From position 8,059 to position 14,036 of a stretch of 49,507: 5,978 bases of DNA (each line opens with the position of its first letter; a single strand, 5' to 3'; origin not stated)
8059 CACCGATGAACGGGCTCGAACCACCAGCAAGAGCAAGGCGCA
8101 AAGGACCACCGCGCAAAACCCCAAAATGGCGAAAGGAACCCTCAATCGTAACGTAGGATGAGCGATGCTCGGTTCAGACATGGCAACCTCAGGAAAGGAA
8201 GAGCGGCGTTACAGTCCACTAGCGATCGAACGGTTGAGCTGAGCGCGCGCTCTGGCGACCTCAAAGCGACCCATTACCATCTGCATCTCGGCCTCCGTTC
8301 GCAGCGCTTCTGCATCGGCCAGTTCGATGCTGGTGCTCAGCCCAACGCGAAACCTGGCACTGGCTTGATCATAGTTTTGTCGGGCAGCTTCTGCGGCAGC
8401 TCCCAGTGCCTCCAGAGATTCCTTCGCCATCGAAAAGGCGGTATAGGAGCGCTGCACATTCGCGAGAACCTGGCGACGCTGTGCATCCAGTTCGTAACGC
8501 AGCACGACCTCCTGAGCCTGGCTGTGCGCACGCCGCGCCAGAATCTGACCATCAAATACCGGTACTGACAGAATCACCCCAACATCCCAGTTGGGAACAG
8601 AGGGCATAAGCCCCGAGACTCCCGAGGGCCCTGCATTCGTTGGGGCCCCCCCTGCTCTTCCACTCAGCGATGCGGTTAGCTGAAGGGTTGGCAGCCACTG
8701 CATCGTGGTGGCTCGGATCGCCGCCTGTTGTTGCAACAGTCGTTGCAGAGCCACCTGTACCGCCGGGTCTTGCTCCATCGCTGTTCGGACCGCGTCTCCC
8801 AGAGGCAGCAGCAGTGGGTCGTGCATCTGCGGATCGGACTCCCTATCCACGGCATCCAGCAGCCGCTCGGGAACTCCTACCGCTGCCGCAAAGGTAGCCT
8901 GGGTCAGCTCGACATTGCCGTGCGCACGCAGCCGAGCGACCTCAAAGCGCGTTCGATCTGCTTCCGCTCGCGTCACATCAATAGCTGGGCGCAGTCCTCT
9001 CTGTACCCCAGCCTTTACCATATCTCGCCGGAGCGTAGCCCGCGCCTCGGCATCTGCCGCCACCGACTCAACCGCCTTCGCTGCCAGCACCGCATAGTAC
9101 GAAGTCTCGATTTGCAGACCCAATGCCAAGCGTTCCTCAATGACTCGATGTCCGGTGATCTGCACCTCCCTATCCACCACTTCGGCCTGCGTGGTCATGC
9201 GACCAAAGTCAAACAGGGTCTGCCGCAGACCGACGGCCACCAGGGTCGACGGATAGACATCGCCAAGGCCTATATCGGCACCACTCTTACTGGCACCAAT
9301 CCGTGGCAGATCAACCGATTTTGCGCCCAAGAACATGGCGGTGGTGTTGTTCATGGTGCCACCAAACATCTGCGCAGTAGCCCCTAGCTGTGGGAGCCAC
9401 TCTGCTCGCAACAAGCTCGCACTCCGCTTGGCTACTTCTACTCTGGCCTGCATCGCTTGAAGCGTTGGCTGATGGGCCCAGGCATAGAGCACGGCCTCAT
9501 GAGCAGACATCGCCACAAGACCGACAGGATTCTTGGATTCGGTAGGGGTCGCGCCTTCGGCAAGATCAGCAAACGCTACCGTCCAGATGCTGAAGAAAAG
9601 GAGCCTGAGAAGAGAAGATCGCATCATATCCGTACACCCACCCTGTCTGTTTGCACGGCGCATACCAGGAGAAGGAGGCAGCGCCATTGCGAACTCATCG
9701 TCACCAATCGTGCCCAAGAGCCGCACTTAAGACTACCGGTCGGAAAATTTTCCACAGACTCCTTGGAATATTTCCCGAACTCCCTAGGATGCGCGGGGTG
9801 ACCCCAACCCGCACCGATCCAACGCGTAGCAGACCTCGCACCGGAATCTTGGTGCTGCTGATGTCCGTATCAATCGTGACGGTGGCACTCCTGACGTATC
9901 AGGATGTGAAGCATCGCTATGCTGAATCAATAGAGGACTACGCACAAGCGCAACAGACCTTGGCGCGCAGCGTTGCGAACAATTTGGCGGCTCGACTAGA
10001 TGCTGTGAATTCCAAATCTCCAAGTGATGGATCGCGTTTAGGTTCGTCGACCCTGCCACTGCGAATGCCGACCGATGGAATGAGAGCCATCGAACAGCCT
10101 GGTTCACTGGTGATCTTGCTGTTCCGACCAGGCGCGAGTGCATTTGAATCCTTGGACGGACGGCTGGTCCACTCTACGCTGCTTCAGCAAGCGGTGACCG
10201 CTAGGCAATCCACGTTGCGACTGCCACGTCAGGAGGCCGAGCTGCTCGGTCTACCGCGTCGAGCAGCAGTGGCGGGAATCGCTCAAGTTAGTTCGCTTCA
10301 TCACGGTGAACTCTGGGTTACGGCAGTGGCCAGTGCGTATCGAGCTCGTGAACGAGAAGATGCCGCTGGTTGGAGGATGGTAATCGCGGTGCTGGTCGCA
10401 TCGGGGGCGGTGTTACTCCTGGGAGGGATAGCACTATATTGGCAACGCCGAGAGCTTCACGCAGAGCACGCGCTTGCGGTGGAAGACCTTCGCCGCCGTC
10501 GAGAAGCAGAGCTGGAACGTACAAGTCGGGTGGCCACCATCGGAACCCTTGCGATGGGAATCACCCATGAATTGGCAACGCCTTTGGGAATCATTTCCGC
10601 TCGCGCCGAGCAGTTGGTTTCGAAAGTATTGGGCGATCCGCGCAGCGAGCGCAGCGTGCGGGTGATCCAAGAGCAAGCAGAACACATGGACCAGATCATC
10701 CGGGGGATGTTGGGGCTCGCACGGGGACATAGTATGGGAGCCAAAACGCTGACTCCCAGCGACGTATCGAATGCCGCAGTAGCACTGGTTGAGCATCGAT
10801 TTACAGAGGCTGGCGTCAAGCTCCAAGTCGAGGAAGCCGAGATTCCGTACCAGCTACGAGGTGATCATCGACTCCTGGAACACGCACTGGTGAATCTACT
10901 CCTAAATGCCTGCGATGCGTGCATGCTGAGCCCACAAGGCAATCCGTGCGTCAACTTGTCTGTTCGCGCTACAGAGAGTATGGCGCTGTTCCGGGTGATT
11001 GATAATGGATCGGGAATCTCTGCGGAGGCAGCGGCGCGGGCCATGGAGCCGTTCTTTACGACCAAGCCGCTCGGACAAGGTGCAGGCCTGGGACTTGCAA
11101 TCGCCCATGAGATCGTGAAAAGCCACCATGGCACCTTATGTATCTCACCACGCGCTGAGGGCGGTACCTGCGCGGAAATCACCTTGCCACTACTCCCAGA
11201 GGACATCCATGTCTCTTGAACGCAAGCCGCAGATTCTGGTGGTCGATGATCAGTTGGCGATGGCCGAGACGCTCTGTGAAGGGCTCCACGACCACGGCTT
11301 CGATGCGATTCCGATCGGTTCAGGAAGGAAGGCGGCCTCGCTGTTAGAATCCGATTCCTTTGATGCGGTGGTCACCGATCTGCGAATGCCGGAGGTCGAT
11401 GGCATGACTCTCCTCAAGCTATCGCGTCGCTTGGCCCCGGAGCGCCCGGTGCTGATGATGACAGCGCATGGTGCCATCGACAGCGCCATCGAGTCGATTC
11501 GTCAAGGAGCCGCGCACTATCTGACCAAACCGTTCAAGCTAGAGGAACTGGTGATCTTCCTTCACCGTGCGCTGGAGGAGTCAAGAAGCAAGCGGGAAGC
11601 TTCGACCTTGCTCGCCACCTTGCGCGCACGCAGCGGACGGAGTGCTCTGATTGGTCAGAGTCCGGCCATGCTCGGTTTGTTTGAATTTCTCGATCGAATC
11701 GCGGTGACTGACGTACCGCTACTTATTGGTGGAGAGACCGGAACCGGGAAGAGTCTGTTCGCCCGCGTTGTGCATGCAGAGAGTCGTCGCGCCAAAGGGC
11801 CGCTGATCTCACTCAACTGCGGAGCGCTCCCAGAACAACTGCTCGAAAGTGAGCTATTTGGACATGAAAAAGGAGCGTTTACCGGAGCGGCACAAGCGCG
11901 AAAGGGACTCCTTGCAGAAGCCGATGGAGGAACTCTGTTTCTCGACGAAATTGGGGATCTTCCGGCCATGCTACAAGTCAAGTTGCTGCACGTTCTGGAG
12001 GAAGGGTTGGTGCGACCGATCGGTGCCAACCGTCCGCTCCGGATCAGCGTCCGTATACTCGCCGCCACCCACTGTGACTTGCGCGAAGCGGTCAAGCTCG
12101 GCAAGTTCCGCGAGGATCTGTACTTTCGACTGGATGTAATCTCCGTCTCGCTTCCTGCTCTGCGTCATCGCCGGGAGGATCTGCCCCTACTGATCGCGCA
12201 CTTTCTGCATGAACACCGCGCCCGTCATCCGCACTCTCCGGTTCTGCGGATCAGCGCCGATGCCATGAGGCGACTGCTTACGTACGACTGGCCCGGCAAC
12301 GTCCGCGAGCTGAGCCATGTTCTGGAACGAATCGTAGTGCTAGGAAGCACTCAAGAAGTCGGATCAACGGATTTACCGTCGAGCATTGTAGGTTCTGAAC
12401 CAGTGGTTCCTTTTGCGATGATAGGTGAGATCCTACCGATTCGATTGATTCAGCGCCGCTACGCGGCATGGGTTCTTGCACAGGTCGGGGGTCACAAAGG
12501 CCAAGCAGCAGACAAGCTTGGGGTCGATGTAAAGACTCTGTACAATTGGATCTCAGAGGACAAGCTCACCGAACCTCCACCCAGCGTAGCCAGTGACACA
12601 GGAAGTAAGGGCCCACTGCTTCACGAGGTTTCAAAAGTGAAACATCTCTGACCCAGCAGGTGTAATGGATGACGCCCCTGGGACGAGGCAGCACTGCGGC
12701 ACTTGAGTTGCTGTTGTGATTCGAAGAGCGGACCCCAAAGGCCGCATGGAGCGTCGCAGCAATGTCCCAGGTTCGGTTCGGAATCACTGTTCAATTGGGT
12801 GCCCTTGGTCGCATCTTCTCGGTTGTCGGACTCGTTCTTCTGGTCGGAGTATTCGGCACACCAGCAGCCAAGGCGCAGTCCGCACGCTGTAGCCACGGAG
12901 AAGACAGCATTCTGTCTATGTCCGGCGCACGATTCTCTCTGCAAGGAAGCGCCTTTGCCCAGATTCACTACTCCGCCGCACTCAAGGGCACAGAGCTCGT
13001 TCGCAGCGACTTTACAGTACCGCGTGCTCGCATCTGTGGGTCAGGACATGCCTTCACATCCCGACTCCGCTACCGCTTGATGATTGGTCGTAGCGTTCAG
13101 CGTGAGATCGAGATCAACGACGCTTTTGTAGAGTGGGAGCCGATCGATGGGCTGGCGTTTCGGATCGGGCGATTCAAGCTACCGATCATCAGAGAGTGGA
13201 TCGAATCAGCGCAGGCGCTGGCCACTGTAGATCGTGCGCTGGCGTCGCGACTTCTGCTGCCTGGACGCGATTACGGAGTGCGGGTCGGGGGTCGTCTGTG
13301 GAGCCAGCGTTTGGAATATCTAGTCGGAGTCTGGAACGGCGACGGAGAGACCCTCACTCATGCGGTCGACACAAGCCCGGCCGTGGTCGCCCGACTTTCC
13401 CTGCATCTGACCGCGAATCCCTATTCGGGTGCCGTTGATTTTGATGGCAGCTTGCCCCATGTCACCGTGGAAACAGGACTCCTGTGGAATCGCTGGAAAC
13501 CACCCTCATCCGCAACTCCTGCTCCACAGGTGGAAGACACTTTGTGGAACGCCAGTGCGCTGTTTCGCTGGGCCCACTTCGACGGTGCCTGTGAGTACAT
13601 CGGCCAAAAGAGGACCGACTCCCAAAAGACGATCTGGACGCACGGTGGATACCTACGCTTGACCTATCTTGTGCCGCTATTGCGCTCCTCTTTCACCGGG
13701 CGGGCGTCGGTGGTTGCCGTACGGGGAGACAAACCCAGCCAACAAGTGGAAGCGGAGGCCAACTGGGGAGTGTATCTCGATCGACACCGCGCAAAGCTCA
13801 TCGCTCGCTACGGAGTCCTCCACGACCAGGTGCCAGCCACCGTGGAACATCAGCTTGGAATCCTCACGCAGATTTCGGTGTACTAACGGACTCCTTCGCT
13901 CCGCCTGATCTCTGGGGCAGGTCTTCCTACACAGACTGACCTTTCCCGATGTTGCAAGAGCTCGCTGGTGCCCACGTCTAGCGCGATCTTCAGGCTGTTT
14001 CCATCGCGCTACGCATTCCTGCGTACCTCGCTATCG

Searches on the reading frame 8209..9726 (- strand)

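Call 78: search_protein_families(library=pfam, proteins=[window:8209-9726:-], max_evalue=0.00001)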
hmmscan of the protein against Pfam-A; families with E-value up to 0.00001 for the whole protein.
window:8209-9726:- (505 aa): 1 family
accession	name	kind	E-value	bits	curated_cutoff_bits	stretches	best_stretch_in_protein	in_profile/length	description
PF02321.23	OEP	-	3e-48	164.6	22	2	311-501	3-186/187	Outer membrane efflux protein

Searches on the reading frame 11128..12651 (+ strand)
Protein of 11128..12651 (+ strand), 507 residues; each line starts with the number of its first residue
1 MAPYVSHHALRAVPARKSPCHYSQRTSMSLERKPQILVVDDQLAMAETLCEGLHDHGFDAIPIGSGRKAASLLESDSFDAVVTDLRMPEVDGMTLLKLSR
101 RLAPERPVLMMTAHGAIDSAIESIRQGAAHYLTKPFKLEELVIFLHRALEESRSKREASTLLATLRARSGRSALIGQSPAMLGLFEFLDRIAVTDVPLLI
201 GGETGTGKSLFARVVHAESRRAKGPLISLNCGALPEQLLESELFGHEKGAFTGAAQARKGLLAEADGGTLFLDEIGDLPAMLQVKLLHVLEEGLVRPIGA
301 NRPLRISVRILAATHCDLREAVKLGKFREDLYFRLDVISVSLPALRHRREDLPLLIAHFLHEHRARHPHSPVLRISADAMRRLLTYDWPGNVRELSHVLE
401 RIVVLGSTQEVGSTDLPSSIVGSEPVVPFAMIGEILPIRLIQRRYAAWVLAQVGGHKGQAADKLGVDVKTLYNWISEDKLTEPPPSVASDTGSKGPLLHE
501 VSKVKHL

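Call 78: search_protein_families(library=pfam, proteins=[window:11128-12651:+], max_evalue=0.00001)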
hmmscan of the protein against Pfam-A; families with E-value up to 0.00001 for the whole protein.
window:11128-12651:+ (507 aa): 4 families
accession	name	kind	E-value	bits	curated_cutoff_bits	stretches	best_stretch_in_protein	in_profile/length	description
PF00158.32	Sigma54_activat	-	6.6e-66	221.6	20.2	1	174-340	1-167/168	Sigma-54 interaction domain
PF00072.30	Response_reg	-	2.9e-23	82.6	30.2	1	36-142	1-107/111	Response regulator receiver domain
PF25601.1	AAA_lid_14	-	1.2e-22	80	27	1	346-424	1-78/87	AAA+ ATPase lid domain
PF14532.12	Sigma54_activ_2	-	1.4e-17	64.7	25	1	175-345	1-138/138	Sigma-54 interaction domain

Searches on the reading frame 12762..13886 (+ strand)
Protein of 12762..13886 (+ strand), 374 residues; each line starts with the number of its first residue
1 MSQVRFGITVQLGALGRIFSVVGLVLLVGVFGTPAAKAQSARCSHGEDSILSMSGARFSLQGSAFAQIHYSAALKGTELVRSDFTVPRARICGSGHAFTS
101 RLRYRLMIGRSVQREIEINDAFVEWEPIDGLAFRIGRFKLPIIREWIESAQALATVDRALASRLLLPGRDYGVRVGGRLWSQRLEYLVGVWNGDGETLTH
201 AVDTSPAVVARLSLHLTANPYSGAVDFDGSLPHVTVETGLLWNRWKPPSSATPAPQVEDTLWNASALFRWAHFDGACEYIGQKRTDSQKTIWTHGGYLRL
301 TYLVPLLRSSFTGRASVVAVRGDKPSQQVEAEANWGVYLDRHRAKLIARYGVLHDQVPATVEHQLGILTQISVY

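Call 78: search_protein_families(library=pfam, proteins=[window:12762-13886:+], max_evalue=0.00001)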
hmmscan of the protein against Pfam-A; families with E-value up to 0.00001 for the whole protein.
window:12762-13886:+ (374 aa): 1 family
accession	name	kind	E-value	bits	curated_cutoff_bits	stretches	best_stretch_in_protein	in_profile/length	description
PF07396.17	Porin_O_P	-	7.2e-06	25.9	20.9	0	74-224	17-183/370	Phosphate-selective porin O and P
